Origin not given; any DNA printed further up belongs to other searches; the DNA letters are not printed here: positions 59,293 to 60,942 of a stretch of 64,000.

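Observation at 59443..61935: Tandem squalene/phytoene-synthase paralogs, a possible HpnC/HpnD-type two-enzyme route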

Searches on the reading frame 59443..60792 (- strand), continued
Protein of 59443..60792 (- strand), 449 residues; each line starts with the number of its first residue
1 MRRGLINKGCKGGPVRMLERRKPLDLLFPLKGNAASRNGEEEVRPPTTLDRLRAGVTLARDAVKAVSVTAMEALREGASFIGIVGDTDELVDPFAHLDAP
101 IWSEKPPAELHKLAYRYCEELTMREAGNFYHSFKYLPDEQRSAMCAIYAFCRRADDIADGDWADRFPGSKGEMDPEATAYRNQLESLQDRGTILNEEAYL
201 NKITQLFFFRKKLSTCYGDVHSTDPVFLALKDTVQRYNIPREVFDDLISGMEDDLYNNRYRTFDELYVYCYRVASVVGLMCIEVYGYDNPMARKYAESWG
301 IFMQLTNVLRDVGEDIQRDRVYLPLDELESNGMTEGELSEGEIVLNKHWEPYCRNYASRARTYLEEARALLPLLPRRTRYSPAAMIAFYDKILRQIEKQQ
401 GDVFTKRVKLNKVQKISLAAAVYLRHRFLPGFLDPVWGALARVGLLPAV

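Call 36: search_protein_families(library=ncbifam, proteins=[L008:2453-3427:+, L001:3989-4825:+, L001:3005-3892:+, L006:456-1307:+, L007:480-1355:+, L003:1444-2373:+], max_evalue=0.00001)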
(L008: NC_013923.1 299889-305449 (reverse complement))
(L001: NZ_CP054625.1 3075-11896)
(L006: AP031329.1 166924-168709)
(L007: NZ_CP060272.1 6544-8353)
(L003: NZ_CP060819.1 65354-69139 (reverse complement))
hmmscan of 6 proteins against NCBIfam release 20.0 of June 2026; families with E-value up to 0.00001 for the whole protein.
L008:2453-3427:+ (324 aa): 5 families
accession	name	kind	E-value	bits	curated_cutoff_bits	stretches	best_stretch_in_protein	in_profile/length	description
TIGR03465.1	HpnD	equivalog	2.5e-55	187.4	278.6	1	16-283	3-266/267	presqualene diphosphate synthase HpnD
TIGR03464.1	HpnC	equivalog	3.8e-43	147.9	250.45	1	21-282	8-266/267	squalene synthase HpnC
NF045921.1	PhytnSynCrtBRhod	equivalog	8.7e-40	137.1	500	1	7-281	6-275/307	15-cis-phytoene synthase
NF045686.1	PhytoSynCyanob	equivalog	3.7e-39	134.6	550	1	11-279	24-301/310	15-cis-phytoene synthase CrtB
NF042419.1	Phyto_syn_CrtB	equivalog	2.8e-27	96.1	480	1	16-276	12-277/306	15-cis-phytoene synthase CrtB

L001:3989-4825:+ (278 aa): 6 families
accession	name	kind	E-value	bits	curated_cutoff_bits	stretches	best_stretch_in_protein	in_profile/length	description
TIGR03465.1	HpnD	equivalog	4.4e-119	396.4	278.6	1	10-275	1-266/267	presqualene diphosphate synthase HpnD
NF045686.1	PhytoSynCyanob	equivalog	3.2e-54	184.1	550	1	6-277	23-307/310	15-cis-phytoene synthase CrtB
TIGR03464.1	HpnC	equivalog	1.9e-49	168.6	250.45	1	20-273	11-265/267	squalene synthase HpnC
NF045921.1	PhytnSynCrtBRhod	equivalog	3.5e-36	125.2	500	1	6-271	9-273/307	15-cis-phytoene synthase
NF042419.1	Phyto_syn_CrtB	equivalog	4.8e-36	124.9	480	1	17-268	17-277/306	15-cis-phytoene synthase CrtB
TIGR01559.1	squal_synth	equivalog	2.4e-10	40.1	286.75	1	118-195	134-217/337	squalene synthase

L001:3005-3892:+ (295 aa): 5 families
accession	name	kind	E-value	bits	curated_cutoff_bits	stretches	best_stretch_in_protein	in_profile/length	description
TIGR03464.1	HpnC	equivalog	1.4e-102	342.8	250.45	1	13-281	3-266/267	squalene synthase HpnC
TIGR03465.1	HpnD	equivalog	3.1e-47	160.9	278.6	1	18-282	8-266/267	presqualene diphosphate synthase HpnD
NF045921.1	PhytnSynCrtBRhod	equivalog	8.8e-31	107.5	500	1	18-272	20-267/307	15-cis-phytoene synthase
NF045686.1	PhytoSynCyanob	equivalog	4e-23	82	550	1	17-266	33-289/310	15-cis-phytoene synthase CrtB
NF042419.1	Phyto_syn_CrtB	equivalog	6.8e-17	62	480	1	18-269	17-271/306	15-cis-phytoene synthase CrtB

L006:456-1307:+ (283 aa): 5 families
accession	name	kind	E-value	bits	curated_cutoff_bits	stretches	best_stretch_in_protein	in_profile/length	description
TIGR03465.1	HpnD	equivalog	2.3e-56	190.8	278.6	1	14-269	4-264/267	presqualene diphosphate synthase HpnD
NF045686.1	PhytoSynCyanob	equivalog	1.2e-54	185.6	550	1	12-274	28-308/310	15-cis-phytoene synthase CrtB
NF045921.1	PhytnSynCrtBRhod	equivalog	1e-44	153.2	500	1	10-273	12-279/307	15-cis-phytoene synthase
TIGR03464.1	HpnC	equivalog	1.7e-40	139.2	250.45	1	17-269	7-265/267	squalene synthase HpnC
NF042419.1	Phyto_syn_CrtB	equivalog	1.6e-30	106.8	480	1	11-268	10-281/306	15-cis-phytoene synthase CrtB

L007:480-1355:+ (291 aa): 6 families
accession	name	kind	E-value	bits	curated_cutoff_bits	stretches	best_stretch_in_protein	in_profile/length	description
TIGR03465.1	HpnD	equivalog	4.8e-45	153.7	278.6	1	19-278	6-261/267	presqualene diphosphate synthase HpnD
NF045686.1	PhytoSynCyanob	equivalog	1.2e-43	149.4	550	1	3-277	16-299/310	15-cis-phytoene synthase CrtB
NF045921.1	PhytnSynCrtBRhod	equivalog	1.1e-31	110.4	500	1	5-277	4-271/307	15-cis-phytoene synthase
TIGR03464.1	HpnC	equivalog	2.6e-29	102.5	250.45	1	28-276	15-260/267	squalene synthase HpnC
NF042419.1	Phyto_syn_CrtB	equivalog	4.4e-22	79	480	1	9-275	5-276/306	15-cis-phytoene synthase CrtB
TIGR01559.1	squal_synth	equivalog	1e-13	51.2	286.75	1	7-222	2-235/337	squalene synthase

L003:1444-2373:+ (309 aa): 6 families
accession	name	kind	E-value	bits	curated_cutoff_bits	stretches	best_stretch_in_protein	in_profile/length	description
NF042419.1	Phyto_syn_CrtB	equivalog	7.7e-176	584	480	1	5-308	2-305/306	15-cis-phytoene synthase CrtB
NF045921.1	PhytnSynCrtBRhod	equivalog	1.4e-67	228.3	500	1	3-308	3-295/307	15-cis-phytoene synthase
TIGR03465.1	HpnD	equivalog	1.9e-50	171.4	278.6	1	18-284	6-263/267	presqualene diphosphate synthase HpnD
TIGR03464.1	HpnC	equivalog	6.3e-37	127.5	250.45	1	20-285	8-265/267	squalene synthase HpnC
NF045686.1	PhytoSynCyanob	equivalog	1.3e-34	119.7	550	1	18-285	32-303/310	15-cis-phytoene synthase CrtB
TIGR01559.1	squal_synth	equivalog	1.1e-13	51.1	286.75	1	9-211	5-221/337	squalene synthase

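Call 38: find_related_loci(query=A1, collection=genome_contigs, flank=10000)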
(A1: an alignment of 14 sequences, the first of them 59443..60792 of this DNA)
Query A1 (449 aa) in genome_contigs; peptide patterns used: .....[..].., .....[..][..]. (x = any residue, [..] = any of these).
486 stretches matched a pattern; 428 encode a relative of the query (tblastn E <= 1e-3); the best 80 are kept; 80 distinct loci.
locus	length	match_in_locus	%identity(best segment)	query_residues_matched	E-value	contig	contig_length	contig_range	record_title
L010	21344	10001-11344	96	1-449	0e+0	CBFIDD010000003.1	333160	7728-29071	MAG: Poseidonia sp. isolate Co_bin_387_strict genome assembly, contig: Co_bin_387_strict_c3, whole genome shotgun sequen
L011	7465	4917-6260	95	1-449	0e+0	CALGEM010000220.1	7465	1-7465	MAG TPA_asm: uncultured euryarchaeote isolate ERR599053_bin.127_CONCOCT_v1.1_MAG genome assembly, contig: ERZ840905.1571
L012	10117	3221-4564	95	1-449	0e+0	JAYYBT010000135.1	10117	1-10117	MAG: Thermoplasmatota archaeon isolate XS_MAG27 XS_MAG27_0135, whole genome shotgun sequence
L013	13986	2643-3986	95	1-449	0e+0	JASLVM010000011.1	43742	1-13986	MAG: Poseidonia sp. isolate ETNP17_MAG_14 NODE_11_length_43742_cov_11.172747, whole genome shotgun sequence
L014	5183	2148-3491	95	1-449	0e+0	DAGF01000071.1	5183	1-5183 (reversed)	MAG TPA_asm: Euryarchaeota archaeon UBA549 UBA549_contig_17217, whole genome shotgun sequence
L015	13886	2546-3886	94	2-449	0e+0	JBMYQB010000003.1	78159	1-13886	MAG: Poseidonia sp. isolate ME_XS_2305_bin_45 ME_XS_2305_bin_45_2, whole genome shotgun sequence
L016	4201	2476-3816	93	2-449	0e+0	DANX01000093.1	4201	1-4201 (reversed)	MAG TPA_asm: Euryarchaeota archaeon UBA561 UBA561_contig_133995, whole genome shotgun sequence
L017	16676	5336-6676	94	2-449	0e+0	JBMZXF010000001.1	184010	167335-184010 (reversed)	MAG: Poseidonia sp. isolate ME_XS_2302_4_bin_75 ME_XS_2302_4_bin_75_0, whole genome shotgun sequence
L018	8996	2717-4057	94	2-449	0e+0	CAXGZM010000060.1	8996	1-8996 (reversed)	MAG TPA_asm: uncultured euryarchaeote isolate SRR12479814_binner13_Refined_2 genome assembly, contig: ERZ4874012.392, wh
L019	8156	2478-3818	94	2-449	0e+0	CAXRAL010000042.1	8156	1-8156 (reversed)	MAG: Candidatus Poseidoniaceae archaeon isolate YZ09aB_8.77 genome assembly, contig: k141_480685, whole genome shotgun s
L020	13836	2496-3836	93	2-449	0e+0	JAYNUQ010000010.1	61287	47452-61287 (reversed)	MAG: Candidatus Poseidoniales archaeon isolate 139536_S27_maxbin_bins.tsv.039 NODE_193_length_61287_cov_11.452084, whole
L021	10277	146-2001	93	2-449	0e+0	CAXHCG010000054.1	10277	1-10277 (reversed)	MAG TPA_asm: uncultured Candidatus Poseidoniales archaeon isolate SRR12479975_maxbin2_4 genome assembly, contig: ERZ4874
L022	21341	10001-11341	94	2-449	0e+0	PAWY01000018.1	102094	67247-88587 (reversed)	MAG: Methanobacteriota archaeon isolate SAT1329 157871, whole genome shotgun sequence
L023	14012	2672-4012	93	2-449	0e+0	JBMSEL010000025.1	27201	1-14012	MAG: Poseidonia sp. isolate CJ_V4_S10_100percent_par_metabat.106 NODE_1112_length_27201_cov_10.915494, whole genome shot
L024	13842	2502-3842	93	2-449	0e+0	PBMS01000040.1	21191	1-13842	MAG: Methanobacteriota archaeon isolate SP207 MHASMcontig_409204, whole genome shotgun sequence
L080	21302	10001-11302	84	15-449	0e+0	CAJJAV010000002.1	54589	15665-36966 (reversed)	uncultured Candidatus Poseidoniales archaeon isolate FRAM18_bin109 genome assembly, contig: FRAM17_bin109-2, whole genom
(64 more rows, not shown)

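Call 42: find_encoding_contigs(protein=P0238, flank=8000, max_places=3)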
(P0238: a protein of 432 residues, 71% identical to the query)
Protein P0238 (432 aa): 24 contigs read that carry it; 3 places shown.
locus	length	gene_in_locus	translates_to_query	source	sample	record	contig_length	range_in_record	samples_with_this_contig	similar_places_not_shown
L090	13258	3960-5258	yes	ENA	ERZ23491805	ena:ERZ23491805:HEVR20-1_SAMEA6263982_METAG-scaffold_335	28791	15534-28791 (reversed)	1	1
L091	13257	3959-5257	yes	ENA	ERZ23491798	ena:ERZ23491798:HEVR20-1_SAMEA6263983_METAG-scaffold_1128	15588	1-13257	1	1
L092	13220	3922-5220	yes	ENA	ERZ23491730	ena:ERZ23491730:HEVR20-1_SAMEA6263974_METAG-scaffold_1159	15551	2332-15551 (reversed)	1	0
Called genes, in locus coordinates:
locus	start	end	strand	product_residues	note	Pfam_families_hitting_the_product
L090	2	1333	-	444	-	?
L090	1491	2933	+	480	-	PF01266:DAO (faint), PF01593:Amino_oxidase, PF03486:HI0933_like (faint), PF07992:Pyr_redox_2 (faint), PF12831:FAD_oxidored (weak), PF13450:NAD_binding_8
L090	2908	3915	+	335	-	PF00494:SQS_PSY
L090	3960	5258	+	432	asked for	PF00494:SQS_PSY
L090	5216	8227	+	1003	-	PF01326:PPDK_N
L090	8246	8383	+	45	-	-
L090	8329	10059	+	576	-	PF00037:Fer4 (weak), PF12837:Fer4_6 (weak), PF02463:SMC_N (faint), PF13191:AAA_16 (faint), PF25199:nSTAND_NTPase5 (faint), PF00004:AAA (faint), PF00005:ABC_tran, PF00005:ABC_tran, +1 more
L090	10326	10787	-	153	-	-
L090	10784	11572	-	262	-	-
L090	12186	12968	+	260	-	PF00575:S1 (weak), PF07541:EIF_2_alpha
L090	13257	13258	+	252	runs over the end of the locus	PF09754:PAC2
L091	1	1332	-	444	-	?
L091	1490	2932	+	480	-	PF01266:DAO (faint), PF01593:Amino_oxidase, PF03486:HI0933_like (faint), PF07992:Pyr_redox_2 (faint), PF12831:FAD_oxidored (weak), PF13450:NAD_binding_8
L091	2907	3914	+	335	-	PF00494:SQS_PSY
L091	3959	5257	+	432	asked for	PF00494:SQS_PSY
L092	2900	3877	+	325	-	PF00494:SQS_PSY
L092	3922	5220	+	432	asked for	PF00494:SQS_PSY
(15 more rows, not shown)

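Call 43: find_encoding_contigs(protein=P0229, flank=8000, max_places=2)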
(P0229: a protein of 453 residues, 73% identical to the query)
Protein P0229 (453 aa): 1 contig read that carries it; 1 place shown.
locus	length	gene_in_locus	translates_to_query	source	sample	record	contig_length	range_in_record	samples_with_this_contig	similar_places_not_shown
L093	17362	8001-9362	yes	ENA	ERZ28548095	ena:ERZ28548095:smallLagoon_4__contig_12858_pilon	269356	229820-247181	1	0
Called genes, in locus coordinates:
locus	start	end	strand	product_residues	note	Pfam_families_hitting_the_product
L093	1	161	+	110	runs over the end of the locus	-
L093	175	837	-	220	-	PF00121:TIM, PF05690:ThiG (weak)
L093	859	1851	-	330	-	PF00483:NTP_transferase, PF12804:NTP_transf_3 (weak), PF24894:Hexapep_GlmU (weak), PF25084:LbH_EIF2B (weak)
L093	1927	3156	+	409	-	PF08442:ATP-grasp_2, PF24948:Citrate_synth_N, PF00549:Ligase_CoA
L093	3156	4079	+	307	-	PF02629:CoA_binding, PF00549:Ligase_CoA, PF13607:Succ_CoA_lig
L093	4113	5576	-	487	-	PF13240:Zn_Ribbon_1 (faint), PF13248:Zn_ribbon_3 (faint)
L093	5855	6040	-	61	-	-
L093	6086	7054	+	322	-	PF01593:Amino_oxidase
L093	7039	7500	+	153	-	PF00494:SQS_PSY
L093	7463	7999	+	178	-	PF00494:SQS_PSY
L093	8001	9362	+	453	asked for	PF00494:SQS_PSY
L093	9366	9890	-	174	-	PF13279:4HBT_2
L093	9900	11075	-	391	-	PF02771:Acyl-CoA_dh_N, PF02770:Acyl-CoA_dh_M, PF00441:Acyl-CoA_dh_1, PF08028:Acyl-CoA_dh_2 (weak)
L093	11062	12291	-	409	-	PF23381:Beta-prop_IFT122_1st (weak), PF22002:MTLN (faint)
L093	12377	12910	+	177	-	PF18446:DUF5611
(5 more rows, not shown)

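Call 44: find_encoding_contigs(protein=P0234, flank=8000, max_places=2)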
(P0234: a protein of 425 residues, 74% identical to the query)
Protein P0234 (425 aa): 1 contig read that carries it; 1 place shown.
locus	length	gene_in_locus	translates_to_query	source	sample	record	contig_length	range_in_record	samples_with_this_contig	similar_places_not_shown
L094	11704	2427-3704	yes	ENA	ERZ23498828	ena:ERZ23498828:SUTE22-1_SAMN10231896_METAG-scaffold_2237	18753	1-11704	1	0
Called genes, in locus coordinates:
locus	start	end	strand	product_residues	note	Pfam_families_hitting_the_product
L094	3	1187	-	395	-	?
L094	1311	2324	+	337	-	PF00494:SQS_PSY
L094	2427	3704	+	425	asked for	PF00494:SQS_PSY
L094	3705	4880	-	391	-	PF02771:Acyl-CoA_dh_N, PF02770:Acyl-CoA_dh_M, PF00441:Acyl-CoA_dh_1, PF08028:Acyl-CoA_dh_2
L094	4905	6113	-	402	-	-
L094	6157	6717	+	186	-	PF18446:DUF5611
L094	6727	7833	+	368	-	PF00579:tRNA-synt_1b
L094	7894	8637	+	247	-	PF01012:ETF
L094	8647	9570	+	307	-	PF01012:ETF, PF00766:ETF_alpha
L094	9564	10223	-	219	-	PF00753:Lactamase_B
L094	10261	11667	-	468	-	PF22352:K319L-like_PKD (weak)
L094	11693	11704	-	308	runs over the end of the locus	-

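Call 47: get_annotated_region(hit=H1, flank=5000)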
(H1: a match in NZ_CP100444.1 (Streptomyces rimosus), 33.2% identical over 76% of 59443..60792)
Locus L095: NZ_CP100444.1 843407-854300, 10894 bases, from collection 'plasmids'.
description: Streptomyces rimosus subsp. rimosus strain DV3 plasmid pSRIMDV3, complete sequence
organism: Streptomyces rimosus (NCBI taxid 132474)
taxonomy: Bacteria; Actinomycetota; Actinomycetes; Kitasatosporales; Streptomycetaceae; Streptomyces; Streptomyces rimosus
host: -; source: pure culture,OTC cluster deletion mutant of Streptomyces rimosus subsp. rimosus HP126; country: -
typing (MOB-suite, as given by PLSDB): mobilizable; replicon rep_cluster_1974; relaxase MOBF
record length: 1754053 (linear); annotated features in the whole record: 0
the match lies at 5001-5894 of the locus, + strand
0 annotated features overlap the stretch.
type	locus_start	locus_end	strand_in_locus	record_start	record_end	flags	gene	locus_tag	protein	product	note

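Call 49: get_annotated_region(hit=H34, flank=2500)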
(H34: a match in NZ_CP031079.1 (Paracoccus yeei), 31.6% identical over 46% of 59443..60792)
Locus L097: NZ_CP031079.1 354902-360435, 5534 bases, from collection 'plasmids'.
description: Paracoccus yeei strain CCUG 32053 plasmid pYEE1, complete sequence
organism: Paracoccus yeei (NCBI taxid 147645)
taxonomy: Bacteria; Pseudomonadota; Alphaproteobacteria; Rhodobacterales; Paracoccaceae; Paracoccus; Paracoccus yeei
host: -; source: Homo sapiens,single cell,eye; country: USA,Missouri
typing (MOB-suite, as given by PLSDB): non-mobilizable; replicon rep_cluster_969
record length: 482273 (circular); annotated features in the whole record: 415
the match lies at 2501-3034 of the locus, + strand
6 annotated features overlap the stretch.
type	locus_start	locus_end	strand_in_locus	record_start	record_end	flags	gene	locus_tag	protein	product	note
CDS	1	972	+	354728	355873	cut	crtY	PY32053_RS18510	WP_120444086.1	lycopene beta-cyclase CrtY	GO:0016117 - carotenoid biosynthetic process [Evidence IEA]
CDS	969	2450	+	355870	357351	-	-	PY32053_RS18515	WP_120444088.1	phytoene desaturase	-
CDS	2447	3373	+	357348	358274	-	-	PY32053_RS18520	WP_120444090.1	phytoene/squalene synthase family protein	GO:0008299 - isoprenoid biosynthetic process [Evidence IEA]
CDS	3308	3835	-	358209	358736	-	-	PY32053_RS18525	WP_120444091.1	sterol desaturase family protein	GO:0008610 - lipid biosynthetic process [Evidence IEA]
CDS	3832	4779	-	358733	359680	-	-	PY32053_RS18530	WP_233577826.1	polyprenyl synthetase family protein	GO:0008299 - isoprenoid biosynthetic process [Evidence IEA]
CDS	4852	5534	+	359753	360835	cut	fni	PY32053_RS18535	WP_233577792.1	type 2 isopentenyl-diphosphate Delta-isomerase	GO:0008299 - isoprenoid biosynthetic process [Evidence IEA]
